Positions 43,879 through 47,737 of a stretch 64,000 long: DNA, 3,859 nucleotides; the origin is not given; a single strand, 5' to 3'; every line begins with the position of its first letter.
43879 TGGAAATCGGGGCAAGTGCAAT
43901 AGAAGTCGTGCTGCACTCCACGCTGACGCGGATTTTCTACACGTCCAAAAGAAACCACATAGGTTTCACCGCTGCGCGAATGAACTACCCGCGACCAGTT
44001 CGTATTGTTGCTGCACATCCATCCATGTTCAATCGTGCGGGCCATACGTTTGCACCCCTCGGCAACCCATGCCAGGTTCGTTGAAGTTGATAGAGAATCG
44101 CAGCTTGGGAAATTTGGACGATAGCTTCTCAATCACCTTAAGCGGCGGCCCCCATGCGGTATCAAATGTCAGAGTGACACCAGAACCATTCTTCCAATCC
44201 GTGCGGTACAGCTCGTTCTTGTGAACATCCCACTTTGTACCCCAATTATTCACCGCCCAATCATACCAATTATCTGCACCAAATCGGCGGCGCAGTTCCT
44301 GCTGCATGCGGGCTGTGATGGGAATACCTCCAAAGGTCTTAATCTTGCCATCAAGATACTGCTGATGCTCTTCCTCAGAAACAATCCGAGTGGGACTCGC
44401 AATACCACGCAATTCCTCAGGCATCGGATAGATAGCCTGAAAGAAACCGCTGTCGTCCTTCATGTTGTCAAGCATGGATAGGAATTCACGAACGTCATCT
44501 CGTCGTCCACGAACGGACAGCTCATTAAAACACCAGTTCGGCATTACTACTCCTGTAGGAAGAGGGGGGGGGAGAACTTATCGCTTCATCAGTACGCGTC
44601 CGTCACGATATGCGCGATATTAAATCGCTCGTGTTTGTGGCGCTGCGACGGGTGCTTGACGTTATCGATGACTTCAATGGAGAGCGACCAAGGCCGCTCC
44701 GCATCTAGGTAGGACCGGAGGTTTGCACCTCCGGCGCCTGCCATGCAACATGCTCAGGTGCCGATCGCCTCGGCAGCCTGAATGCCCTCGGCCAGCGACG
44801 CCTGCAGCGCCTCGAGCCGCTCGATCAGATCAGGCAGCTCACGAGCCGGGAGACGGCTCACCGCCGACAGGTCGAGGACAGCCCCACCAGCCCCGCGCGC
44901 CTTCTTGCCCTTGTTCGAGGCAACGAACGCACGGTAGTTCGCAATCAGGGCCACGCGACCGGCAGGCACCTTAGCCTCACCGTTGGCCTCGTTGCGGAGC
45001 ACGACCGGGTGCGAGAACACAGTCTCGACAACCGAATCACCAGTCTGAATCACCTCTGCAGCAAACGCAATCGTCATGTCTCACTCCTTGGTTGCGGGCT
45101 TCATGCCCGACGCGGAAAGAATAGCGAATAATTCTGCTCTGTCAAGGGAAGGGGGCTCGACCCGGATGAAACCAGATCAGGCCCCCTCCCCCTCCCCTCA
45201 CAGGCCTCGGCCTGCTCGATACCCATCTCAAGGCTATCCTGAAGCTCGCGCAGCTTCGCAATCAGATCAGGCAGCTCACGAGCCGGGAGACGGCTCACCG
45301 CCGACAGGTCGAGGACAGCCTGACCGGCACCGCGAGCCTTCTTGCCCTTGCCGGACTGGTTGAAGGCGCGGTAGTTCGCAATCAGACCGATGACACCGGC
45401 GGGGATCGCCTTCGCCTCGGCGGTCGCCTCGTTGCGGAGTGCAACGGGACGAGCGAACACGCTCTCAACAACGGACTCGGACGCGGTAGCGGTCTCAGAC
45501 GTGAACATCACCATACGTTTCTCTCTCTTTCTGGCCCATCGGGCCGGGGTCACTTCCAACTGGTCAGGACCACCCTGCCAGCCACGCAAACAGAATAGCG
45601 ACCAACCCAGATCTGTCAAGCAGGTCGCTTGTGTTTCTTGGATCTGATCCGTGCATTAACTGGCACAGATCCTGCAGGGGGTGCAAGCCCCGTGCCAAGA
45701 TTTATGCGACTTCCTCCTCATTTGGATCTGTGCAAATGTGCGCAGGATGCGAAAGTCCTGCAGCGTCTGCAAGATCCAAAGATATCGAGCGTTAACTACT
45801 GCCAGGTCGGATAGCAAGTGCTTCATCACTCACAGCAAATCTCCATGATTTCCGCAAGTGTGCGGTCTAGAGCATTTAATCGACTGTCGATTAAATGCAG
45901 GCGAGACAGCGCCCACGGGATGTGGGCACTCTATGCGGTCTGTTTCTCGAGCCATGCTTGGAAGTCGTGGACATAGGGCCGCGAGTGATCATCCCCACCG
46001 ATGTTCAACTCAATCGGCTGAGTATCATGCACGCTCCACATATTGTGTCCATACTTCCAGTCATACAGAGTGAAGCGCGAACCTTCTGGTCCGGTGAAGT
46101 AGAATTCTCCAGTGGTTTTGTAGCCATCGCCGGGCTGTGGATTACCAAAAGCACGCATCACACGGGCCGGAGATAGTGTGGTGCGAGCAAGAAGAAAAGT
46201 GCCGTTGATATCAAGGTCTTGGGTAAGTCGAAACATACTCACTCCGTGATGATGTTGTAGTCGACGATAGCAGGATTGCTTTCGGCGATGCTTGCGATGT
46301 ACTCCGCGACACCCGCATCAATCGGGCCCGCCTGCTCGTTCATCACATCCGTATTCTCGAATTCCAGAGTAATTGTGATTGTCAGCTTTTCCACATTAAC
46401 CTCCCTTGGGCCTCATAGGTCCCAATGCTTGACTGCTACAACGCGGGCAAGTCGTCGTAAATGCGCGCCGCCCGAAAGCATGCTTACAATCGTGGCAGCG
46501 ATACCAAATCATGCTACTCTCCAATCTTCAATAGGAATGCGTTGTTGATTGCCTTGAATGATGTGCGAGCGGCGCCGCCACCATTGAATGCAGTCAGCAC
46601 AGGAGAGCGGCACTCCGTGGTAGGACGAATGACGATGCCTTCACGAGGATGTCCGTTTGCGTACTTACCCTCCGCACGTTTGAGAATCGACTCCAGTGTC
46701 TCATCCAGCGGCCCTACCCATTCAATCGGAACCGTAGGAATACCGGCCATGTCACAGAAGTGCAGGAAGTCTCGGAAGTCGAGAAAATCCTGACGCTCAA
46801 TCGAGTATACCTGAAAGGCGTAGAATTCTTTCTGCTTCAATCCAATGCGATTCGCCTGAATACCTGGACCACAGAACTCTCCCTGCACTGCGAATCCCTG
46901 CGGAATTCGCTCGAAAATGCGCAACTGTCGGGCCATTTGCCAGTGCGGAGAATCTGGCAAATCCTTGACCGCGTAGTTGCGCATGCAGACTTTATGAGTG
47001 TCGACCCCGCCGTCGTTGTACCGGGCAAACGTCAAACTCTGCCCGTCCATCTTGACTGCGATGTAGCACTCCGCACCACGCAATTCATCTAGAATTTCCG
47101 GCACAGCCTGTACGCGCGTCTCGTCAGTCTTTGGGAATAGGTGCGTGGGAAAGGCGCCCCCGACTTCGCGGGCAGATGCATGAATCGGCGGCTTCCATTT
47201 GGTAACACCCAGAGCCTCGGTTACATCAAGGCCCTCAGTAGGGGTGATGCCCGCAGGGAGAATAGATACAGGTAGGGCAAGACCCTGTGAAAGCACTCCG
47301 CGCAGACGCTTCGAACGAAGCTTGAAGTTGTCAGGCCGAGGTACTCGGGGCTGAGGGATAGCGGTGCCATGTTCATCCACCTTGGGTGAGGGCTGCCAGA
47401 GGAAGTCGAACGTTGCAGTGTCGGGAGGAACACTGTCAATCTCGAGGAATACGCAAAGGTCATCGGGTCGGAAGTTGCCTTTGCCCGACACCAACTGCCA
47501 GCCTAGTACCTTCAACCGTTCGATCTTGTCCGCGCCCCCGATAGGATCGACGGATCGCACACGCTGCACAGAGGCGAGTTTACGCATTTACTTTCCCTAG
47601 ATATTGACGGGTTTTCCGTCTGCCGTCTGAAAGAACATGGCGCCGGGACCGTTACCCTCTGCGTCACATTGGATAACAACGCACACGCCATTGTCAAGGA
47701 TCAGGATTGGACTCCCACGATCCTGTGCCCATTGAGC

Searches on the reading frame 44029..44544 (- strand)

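Call 65: search_protein_families(library=pfam, proteins=[window:44029-44544:-], max_evalue=0.001)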
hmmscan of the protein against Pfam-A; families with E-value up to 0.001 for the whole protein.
window:44029-44544:- (171 aa): 1 family
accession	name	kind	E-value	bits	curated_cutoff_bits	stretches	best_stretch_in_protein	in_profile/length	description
PF18406.6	DUF1281_C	-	1.5e-11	44.4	22.8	1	113-167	2-58/88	Ferredoxin-like domain in Api92-like protein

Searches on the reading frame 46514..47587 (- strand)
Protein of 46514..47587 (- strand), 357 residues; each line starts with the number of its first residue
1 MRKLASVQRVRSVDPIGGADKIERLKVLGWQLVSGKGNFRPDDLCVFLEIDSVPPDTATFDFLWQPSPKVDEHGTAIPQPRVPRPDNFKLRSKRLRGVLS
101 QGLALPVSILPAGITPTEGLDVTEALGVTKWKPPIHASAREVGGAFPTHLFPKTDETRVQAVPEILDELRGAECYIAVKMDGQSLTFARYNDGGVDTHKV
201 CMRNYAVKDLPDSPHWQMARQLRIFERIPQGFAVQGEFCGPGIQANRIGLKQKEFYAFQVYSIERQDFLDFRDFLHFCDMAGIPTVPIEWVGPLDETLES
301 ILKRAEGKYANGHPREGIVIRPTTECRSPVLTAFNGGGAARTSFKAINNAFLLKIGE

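Call 16: search_protein_families(library=pfam, proteins=[window:46514-47587:-], max_evalue=0.01)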
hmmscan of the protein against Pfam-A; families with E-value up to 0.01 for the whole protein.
window:46514-47587:- (357 aa): 2 families
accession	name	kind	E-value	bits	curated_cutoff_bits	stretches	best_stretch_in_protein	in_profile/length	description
PF09414.15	RNA_ligase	-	5.3e-25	89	27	1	173-335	2-162/171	RNA ligase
PF21189.3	PHA02142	-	1.9e-23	83.1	27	1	4-107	1-92/92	PHA02142 OB-fold domain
